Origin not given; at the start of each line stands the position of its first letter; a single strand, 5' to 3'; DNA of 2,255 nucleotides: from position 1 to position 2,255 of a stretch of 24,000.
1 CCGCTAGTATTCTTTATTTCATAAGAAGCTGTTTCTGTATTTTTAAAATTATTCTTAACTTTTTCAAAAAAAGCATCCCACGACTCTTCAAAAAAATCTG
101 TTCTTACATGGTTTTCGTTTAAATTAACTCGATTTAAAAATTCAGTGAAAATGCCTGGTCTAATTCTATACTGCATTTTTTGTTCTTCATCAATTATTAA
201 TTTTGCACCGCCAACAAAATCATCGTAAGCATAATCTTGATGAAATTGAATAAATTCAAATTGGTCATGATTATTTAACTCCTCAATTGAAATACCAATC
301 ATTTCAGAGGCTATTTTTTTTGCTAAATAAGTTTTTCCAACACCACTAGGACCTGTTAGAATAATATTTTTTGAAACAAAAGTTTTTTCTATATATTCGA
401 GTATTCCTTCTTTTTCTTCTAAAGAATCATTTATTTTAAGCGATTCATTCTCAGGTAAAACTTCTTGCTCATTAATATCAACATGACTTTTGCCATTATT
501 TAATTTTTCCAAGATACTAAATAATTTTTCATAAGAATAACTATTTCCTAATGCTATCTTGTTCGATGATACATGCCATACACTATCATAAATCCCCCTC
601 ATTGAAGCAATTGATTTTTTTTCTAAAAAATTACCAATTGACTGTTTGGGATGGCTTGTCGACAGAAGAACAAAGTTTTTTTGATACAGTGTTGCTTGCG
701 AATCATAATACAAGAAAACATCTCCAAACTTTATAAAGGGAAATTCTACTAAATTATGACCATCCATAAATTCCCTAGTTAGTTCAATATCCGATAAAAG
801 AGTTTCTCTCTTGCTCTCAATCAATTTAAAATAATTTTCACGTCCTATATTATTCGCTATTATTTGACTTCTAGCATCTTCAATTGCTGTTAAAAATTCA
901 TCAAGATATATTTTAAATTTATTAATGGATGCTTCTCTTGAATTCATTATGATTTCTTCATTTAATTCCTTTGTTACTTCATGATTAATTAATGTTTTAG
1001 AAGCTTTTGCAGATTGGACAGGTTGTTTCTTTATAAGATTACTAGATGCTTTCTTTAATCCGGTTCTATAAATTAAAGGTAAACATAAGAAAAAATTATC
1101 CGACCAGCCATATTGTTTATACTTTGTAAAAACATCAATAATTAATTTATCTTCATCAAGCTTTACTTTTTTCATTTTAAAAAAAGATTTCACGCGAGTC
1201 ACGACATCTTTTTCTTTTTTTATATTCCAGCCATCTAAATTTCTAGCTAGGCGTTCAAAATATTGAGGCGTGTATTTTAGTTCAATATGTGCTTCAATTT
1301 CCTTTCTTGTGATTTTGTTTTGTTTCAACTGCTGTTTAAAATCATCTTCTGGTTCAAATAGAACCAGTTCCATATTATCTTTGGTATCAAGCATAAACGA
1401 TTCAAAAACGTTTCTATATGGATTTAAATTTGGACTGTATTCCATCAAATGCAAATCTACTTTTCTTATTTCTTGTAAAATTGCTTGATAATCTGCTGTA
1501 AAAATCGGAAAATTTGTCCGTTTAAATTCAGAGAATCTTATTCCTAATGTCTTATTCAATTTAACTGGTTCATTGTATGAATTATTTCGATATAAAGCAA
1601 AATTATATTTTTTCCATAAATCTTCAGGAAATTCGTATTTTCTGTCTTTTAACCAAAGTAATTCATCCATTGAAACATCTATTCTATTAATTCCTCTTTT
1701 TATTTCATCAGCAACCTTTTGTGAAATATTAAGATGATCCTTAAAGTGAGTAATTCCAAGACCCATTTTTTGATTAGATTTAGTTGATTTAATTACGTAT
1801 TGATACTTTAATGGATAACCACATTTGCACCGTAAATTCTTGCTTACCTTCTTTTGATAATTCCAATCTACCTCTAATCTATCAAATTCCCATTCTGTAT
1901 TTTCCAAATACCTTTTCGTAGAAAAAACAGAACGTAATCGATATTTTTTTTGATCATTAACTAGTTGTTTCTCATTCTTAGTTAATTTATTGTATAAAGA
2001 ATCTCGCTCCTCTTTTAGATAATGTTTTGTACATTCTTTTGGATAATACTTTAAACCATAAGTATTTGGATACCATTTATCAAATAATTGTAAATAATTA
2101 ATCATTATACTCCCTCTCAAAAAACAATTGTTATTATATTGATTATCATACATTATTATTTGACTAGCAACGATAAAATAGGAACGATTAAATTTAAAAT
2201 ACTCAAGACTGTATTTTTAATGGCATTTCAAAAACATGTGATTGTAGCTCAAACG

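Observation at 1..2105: ORF missing from the track: McrB-type AAA+ motor fused to an N-terminal region of about 580 aa with no recognisable family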

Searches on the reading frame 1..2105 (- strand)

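Call 4: search_protein_families(library=pfam, proteins=[window:1-2105:-], max_evalue=0.01)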
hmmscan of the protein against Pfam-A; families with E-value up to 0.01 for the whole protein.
window:1-2105:- (701 aa): 12 families
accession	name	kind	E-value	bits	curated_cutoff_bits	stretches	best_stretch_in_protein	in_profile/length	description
PF20720.3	nSTAND3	-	4.8e-06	26.8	27.2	1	578-645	17-89/155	Novel STAND NTPase 3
PF07728.20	AAA_5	-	1.8e-05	25.2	22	1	580-645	1-52/139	AAA domain (dynein-related subfamily)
PF00004.35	AAA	-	2.9e-05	24.9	21.2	1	581-616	1-35/131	ATPase family associated with various cellular activities (AAA)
PF01695.23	IstB_IS21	-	5.5e-05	23.2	24.1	1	578-604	92-120/238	IstB-like ATP binding protein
PF13238.12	AAA_18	-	6.7e-05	23.8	29.4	1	581-624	1-36/128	AAA domain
PF13173.12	AAA_14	-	7.3e-05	23.2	27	1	579-645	3-75/129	AAA domain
PF00910.28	RNA_helicase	-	0.00047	21.1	21.5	1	581-667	1-82/105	RNA helicase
PF13479.12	AAA_24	-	0.00048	20.5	27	1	579-643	3-62/195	AAA domain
PF13401.12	AAA_22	-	0.00076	20.2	27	0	580-601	7-28/130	AAA domain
PF05729.18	NACHT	-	0.0026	18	26.7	1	581-603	3-25/167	NACHT domain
PF03193.22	RsgA_GTPase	-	0.0051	17.1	30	0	563-610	91-137/174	RsgA GTPase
PF03266.21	NTPase_1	-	0.0081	16.5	23.9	0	580-602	1-23/168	NTPase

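Call 5: search_protein_families(library=padloc, proteins=[window:1-2105:-], max_evalue=0.1)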
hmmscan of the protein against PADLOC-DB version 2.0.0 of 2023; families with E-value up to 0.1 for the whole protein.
window:1-2105:- (701 aa): 3 families
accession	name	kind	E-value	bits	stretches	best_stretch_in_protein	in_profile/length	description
PDLC04140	mad8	-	9.3e-05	20.1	1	579-646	28-70/314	mads_8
PDLC02196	IetA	-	0.0021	15.5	1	545-602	88-146/374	-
PDLC04790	PDC-S01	-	0.011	12.5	1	579-644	28-90/422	-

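Call 6: search_protein_families(library=ncbifam, proteins=[window:1-2105:-], max_evalue=0.1)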
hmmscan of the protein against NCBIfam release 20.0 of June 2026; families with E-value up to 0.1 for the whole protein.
window:1-2105:- (701 aa): 20 families
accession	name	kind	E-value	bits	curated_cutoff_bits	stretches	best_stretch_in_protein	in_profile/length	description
NF008457.0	PRK11331.1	equivalog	8.8e-13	47.8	637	1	460-660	73-266/459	5-methylcytosine-specific restriction enzyme subunit McrB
NF038214.1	IS21_help_AAA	equivalog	3.5e-05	23.6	200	1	575-603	85-115/232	IS21-like element helper ATPase IstB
NF003229.0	PRK04195.1-5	equivalog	0.00017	20.4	280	1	569-615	30-80/413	replication factor C large subunit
TIGR00390.1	hslU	equivalog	0.00098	18.2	362.45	1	571-600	40-69/441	ATP-dependent protease ATPase subunit HslU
NF006616.1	PRK09183.1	subfamily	0.0015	17.9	300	1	575-601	95-123/253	IS21-like element helper ATPase IstB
NF003745.1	PRK05342.1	equivalog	0.0027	16.6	359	1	578-600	109-131/418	ATP-dependent Clp protease ATP-binding subunit ClpX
NF003231.0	PRK04195.2-1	equivalog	0.0031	16.3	442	1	577-615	42-79/517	replication factor C large subunit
NF010248.0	PRK13695.1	equivalog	0.0042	16.8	156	1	580-607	5-39/180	NTPase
TIGR00635.1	ruvB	equivalog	0.006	15.7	299.05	1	579-602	31-54/305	Holliday junction branch migration DNA helicase RuvB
NF038308.1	RNA_repair_RtcR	equivalog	0.0063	15.4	650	1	565-598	189-224/530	RNA repair transcriptional activator RtcR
TIGR02928.1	TIGR02928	subfamily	0.007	15.3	181.3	1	559-603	21-65/366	orc1/cdc6 family replication initiation protein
TIGR03499.1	FlhF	equivalog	0.014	15.4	174.15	0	521-601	136-221/286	flagellar biosynthesis GTPase FlhF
NF001679.0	PRK00440.1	equivalog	0.017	14.2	303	1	563-606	25-67/322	replication factor C small subunit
NF047784.1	MadB_ATPase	equivalog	0.025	13.8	475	1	574-600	29-55/298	MadB family AAA-type ATPase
TIGR00157.1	TIGR00157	equivalog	0.038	13.5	100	1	564-602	109-146/247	ribosome small subunit-dependent GTPase A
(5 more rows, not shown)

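Call 7: find_homologous_proteins(query=window:1-2105:-)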
Query window:1-2105:- (701 aa): 80 proteins with E <= 0.001 among 7312 candidates.
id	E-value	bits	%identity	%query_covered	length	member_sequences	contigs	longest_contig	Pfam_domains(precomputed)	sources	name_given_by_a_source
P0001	0.0e+0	1572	100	100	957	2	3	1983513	PF28529.1,PF00004.36,PF07728.21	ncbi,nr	ncbi:AAA family ATPase [Vagococcus xieshaowenii]|nr:AAA family ATPase [Vagococcus xieshaowenii]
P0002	3.3e-76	275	39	54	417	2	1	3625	-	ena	-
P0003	3.7e-76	275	39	50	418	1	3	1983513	-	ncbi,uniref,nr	ncbi:hypothetical protein [Vagococcus xieshaowenii]|uniref:Uncharacterized protein n=1 Tax=Vagococcu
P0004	2.7e-9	54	39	14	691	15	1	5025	PF28529.1,PF00004.36,PF07728.21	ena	-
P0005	8.7e-8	49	43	13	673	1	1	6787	PF01878.25,PF28529.1,PF07728.21,PF20720.4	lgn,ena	-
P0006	1.3e-7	49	43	13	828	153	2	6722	PF01878.25,PF28529.1,PF07728.21,PF20720.4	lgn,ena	-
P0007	3.1e-7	47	41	13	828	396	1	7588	PF01878.25,PF28529.1,PF07728.21,PF20720.4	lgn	-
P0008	3.3e-7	47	41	13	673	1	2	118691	PF01878.25,PF28529.1,PF07728.21,PF20720.4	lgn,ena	-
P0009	3.6e-7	47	41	13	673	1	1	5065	PF01878.25,PF28529.1,PF07728.21,PF20720.4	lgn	-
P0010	3.7e-7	47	41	13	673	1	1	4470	PF01878.25,PF28529.1,PF07728.21,PF20720.4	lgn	-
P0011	3.7e-7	47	41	13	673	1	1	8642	PF01878.25,PF28529.1,PF07728.21,PF20720.4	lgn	-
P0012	3.7e-7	47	41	13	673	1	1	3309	PF01878.25,PF28529.1,PF07728.21,PF20720.4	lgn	-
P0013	3.7e-7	47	41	13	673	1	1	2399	PF01878.25,PF28529.1,PF07728.21,PF20720.4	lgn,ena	-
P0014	3.7e-7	47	41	13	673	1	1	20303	PF01878.25,PF28529.1,PF07728.21,PF20720.4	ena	-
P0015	3.7e-7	47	41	13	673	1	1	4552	PF01878.25,PF28529.1,PF07728.21,PF20720.4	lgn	-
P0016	3.7e-7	47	41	13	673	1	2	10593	PF01878.25,PF28529.1,PF07728.21,PF20720.4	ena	-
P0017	3.7e-7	47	41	13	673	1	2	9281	PF01878.25,PF28529.1,PF07728.21,PF20720.4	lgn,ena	-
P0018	3.7e-7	47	41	13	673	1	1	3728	PF01878.25,PF28529.1,PF07728.21,PF20720.4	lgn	-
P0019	3.7e-7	47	41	13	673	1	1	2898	PF01878.25,PF28529.1,PF07728.21,PF20720.4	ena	-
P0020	3.7e-7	47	41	13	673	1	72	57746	PF01878.25,PF28529.1,PF07728.21,PF20720.4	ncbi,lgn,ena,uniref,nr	ncbi:AAA family ATPase [Holdemanella biformis]|uniref:AAA family ATPase n=1 Tax=Holdemanella biformi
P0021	3.7e-7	47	41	13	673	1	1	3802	PF01878.25,PF28529.1,PF07728.21,PF20720.4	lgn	-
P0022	3.7e-7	47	41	13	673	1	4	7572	PF01878.25,PF28529.1,PF07728.21,PF20720.4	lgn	-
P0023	3.8e-7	47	41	13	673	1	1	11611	PF01878.25,PF28529.1,PF07728.21,PF20720.4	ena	-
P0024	3.8e-7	47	41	13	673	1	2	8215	PF01878.25,PF28529.1,PF07728.21,PF20720.4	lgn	-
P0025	4.1e-7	47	41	13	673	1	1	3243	PF01878.25,PF28529.1,PF07728.21,PF20720.4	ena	-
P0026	4.1e-7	47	41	13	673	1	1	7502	PF01878.25,PF28529.1,PF07728.21,PF20720.4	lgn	-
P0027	4.2e-7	47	41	13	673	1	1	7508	PF01878.25,PF28529.1,PF07728.21,PF20720.4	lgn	-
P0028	4.2e-7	47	41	13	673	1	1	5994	PF01878.25,PF28529.1,PF07728.21,PF20720.4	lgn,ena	-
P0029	4.6e-7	47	41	13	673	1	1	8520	PF01878.25,PF28529.1,PF07728.21,PF20720.4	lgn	-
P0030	4.8e-7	47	41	13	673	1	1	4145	PF01878.25,PF28529.1,PF07728.21,PF20720.4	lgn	-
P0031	4.8e-7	47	41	13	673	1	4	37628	PF01878.25,PF28529.1,PF07728.21,PF20720.4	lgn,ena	-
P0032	4.8e-7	47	41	13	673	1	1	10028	PF01878.25,PF28529.1,PF07728.21,PF20720.4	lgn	-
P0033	4.8e-7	47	41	13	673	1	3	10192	PF01878.25,PF28529.1,PF07728.21,PF20720.4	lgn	-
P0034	4.9e-7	47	41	13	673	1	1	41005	PF01878.25,PF28529.1,PF07728.21,PF20720.4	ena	-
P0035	4.9e-7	47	41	13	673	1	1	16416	PF01878.25,PF28529.1,PF07728.21,PF20720.4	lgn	-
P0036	4.9e-7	47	41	13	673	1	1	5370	PF01878.25,PF28529.1,PF07728.21,PF20720.4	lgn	-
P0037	4.9e-7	47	41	13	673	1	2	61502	PF01878.25,PF28529.1,PF07728.21,PF20720.4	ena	-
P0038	5.0e-7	47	41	13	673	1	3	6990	PF01878.25,PF28529.1,PF07728.21,PF20720.4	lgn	-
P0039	5.1e-7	47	41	13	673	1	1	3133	PF01878.25,PF28529.1,PF07728.21,PF20720.4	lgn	-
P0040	5.4e-7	47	41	13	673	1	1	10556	PF01878.25,PF28529.1,PF07728.21,PF20720.4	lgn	-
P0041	5.4e-7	47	41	13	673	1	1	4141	PF01878.25,PF28529.1,PF07728.21,PF20720.4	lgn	-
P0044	8.9e-7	46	41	13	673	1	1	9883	PF01878.25,PF28529.1,PF07728.21,PF20720.4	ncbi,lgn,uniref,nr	ncbi:AAA family ATPase [Holdemanella biformis]|uniref:AAA family ATPase n=1 Tax=Holdemanella biformi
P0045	8.9e-7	46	40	13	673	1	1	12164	PF01878.25,PF28529.1,PF07728.21,PF20720.4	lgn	-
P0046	9.0e-7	46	41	13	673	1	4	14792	PF01878.25,PF28529.1,PF07728.21,PF20720.4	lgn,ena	-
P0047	9.2e-7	46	41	13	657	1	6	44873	PF01878.25,PF28529.1,PF07728.21,PF20720.4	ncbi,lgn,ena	-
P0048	9.3e-7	46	40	13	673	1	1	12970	PF01878.25,PF28529.1,PF07728.21,PF20720.4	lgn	-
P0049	9.3e-7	46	41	13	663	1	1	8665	PF01878.25,PF28529.1,PF07728.21,PF20720.4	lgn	-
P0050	9.5e-7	46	41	13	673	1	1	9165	PF01878.25,PF28529.1,PF07728.21,PF20720.4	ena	-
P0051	9.5e-7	46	41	13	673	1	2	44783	PF01878.25,PF28529.1,PF07728.21,PF20720.4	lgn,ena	-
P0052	9.5e-7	46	41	13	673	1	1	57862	PF01878.25,PF28529.1,PF07728.21,PF20720.4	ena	-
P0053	1.1e-6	46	39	13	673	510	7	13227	PF01878.25,PF28529.1,PF07728.21,PF20720.4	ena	-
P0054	1.1e-6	46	41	13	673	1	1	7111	PF01878.25,PF28529.1,PF07728.21,PF20720.4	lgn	-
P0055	1.1e-6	46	40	13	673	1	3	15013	PF01878.25,PF28529.1,PF07728.21,PF20720.4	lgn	-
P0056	1.2e-6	45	40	13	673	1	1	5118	PF01878.25,PF28529.1,PF07728.21,PF20720.4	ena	-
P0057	1.2e-6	45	41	13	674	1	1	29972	PF01878.25,PF28529.1,PF07728.21,PF20720.4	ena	-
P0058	1.2e-6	45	41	13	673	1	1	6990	PF01878.25,PF28529.1,PF07728.21,PF20720.4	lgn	-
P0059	1.2e-6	45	41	13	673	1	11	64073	PF01878.25,PF28529.1,PF07728.21,PF20720.4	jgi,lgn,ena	-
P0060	1.2e-6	45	41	13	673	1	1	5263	PF01878.25,PF28529.1,PF07728.21,PF20720.4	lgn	-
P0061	1.2e-6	45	41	13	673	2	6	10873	PF01878.25,PF28529.1,PF07728.21,PF20720.4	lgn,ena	-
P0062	1.2e-6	45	41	13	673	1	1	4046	PF01878.25,PF28529.1,PF07728.21,PF20720.4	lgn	-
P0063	1.2e-6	45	41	13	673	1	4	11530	PF01878.25,PF28529.1,PF07728.21,PF20720.4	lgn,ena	-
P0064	1.2e-6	45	41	13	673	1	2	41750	PF01878.25,PF28529.1,PF07728.21,PF20720.4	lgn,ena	-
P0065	1.2e-6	45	41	13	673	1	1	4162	PF01878.25,PF28529.1,PF07728.21,PF20720.4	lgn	-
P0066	1.3e-6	45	41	13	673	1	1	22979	PF01878.25,PF28529.1,PF07728.21,PF20720.4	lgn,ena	-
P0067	1.3e-6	45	41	13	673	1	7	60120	PF01878.25,PF28529.1,PF07728.21,PF20720.4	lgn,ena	-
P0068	1.3e-6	45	39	13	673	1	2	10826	PF01878.25,PF28529.1,PF07728.21,PF20720.4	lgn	-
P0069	1.4e-6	45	40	13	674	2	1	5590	PF01878.25,PF28529.1,PF07728.21,PF20720.4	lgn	-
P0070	1.4e-6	45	40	13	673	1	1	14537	PF01878.25,PF28529.1,PF07728.21,PF20720.4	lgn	-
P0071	1.5e-6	45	40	13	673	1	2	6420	PF01878.25,PF28529.1,PF07728.21,PF20720.4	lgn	-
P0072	1.9e-6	45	40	13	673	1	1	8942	PF01878.25,PF28529.1,PF07728.21,PF20720.4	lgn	-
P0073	2.5e-6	44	41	13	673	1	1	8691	PF01878.25,PF28529.1,PF07728.21,PF20720.4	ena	-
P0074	2.9e-6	44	40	14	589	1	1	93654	PF01695.24,PF07726.18,PF28529.1,PF00004.36,PF13401.13,PF07728.21,PF20720.4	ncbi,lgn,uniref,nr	ncbi:McrB family protein [Flammeovirga sp. EKP202]|uniref:McrB family protein n=1 Tax=Flammeovirga s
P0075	2.9e-6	44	38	13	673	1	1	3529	PF01878.25,PF28529.1,PF07728.21,PF20720.4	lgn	-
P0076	3.0e-6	44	41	13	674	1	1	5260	PF01878.25,PF28529.1,PF07728.21,PF20720.4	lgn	-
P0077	4.5e-6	44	40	13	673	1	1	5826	PF01878.25,PF28529.1,PF07728.21,PF20720.4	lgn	-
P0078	8.4e-6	43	40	13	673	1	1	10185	PF01878.25,PF28529.1,PF07728.21,PF20720.4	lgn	-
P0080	1.7e-5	42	38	13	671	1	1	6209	PF01878.25,PF28529.1,PF07728.21,PF20720.4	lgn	-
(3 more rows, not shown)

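Call 9: find_encoding_contigs(protein=P0001, flank=10000, max_places=4)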
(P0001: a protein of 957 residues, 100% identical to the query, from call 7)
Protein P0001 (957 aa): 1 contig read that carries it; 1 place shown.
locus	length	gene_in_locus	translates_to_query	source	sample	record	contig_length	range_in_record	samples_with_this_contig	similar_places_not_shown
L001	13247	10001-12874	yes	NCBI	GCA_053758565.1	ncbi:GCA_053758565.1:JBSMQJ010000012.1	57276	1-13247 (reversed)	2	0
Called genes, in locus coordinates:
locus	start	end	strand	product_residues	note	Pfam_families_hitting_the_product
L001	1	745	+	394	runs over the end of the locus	PF01546:Peptidase_M20, PF07687:M20_dimer (weak)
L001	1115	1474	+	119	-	PF10941:DUF2620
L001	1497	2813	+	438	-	PF10797:YhfT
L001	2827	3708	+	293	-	PF02126:PTE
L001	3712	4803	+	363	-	PF00266:Aminotran_5, PF22475:YhfS-like_C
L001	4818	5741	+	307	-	PF00392:GntR (weak), PF14502:HTH_41, PF14503:YhfZ_C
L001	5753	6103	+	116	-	-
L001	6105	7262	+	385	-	PF01168:Ala_racemase_N, PF21279:YhfX-like_C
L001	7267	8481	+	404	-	PF01676:Metalloenzyme, PF00884:Sulfatase (faint)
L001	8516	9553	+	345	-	PF01425:Amidase (weak)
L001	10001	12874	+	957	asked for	PF00004:AAA (faint), PF07728:AAA_5 (faint), PF28529:McrB_lid (weak)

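Call 12: find_related_loci(query=P0001, collection=genome_contigs, flank=10000)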
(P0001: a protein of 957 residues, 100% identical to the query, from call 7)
Query P0001 (957 aa) in genome_contigs; peptide patterns used: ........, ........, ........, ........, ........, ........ (x = any residue, [..] = any of these).
36 stretches matched a pattern, but none encodes a relative of the query by tblastn (E <= 1e-3).

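Call 16: find_encoding_contigs(protein=P0003, flank=10000, max_places=4)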
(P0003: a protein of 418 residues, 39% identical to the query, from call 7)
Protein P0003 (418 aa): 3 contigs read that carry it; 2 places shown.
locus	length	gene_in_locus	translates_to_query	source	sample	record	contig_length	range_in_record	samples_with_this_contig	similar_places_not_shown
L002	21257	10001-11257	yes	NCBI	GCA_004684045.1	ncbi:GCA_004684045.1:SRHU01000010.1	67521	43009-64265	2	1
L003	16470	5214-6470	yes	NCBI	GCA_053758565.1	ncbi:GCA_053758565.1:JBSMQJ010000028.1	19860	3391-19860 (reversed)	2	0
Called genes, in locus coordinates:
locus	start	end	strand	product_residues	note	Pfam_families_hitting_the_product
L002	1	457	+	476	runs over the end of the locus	PF02934:GatB_N, PF02637:GatB_Yqey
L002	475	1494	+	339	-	PF00781:DAGK_cat, PF19279:YegS_C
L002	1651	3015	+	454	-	PF01938:TRAM, PF02475:TRM5-TYW2_MTfase (weak), PF05958:tRNA_U5-meth_tr, PF03602:Cons_hypoth95 (weak), PF05175:MTS (weak), PF09445:Methyltransf_15, PF13649:Methyltransf_25 (weak), PF13847:Methyltransf_31, +1 more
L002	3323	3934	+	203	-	PF06335:DUF1054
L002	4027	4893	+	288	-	PF00903:Glyoxalase, PF12681:Glyoxalase_2 (faint), PF14507:CppA_C, PF00903:Glyoxalase, PF22677:Ble-like_N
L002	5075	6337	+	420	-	PF00275:EPSP_synthase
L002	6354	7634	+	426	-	PF07498:Rho_N, PF07497:Rho_RNA_bind, PF00006:ATP-synt_ab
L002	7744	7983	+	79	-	PF01197:Ribosomal_L31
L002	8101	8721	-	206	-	PF01323:DSBA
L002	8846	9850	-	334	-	PF06207:DUF1002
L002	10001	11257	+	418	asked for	-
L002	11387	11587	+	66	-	PF00313:CSD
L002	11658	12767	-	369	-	PF02746:MR_MLE_N, PF26685:DUF8230_C, PF13378:MR_MLE_C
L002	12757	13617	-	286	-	PF00561:Abhydrolase_1, PF12146:Hydrolase_4, PF12697:Abhydrolase_6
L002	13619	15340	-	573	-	PF02776:TPP_enzyme_N, PF16582:TPP_enzyme_M_2, PF02775:TPP_enzyme_C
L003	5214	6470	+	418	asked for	-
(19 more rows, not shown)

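Call 17: find_encoding_contigs(protein=P0002, flank=10000, max_places=4)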
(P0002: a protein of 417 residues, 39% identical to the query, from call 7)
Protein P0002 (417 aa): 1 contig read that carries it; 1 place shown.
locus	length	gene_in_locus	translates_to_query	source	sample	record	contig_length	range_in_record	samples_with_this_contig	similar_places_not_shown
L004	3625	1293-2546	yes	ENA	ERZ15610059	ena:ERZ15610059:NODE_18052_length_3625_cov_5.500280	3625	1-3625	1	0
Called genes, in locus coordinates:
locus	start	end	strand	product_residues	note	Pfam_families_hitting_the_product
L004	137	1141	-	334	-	PF06207:DUF1002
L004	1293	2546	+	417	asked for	-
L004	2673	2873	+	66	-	PF00313:CSD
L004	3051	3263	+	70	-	PF13936:HTH_38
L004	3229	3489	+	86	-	-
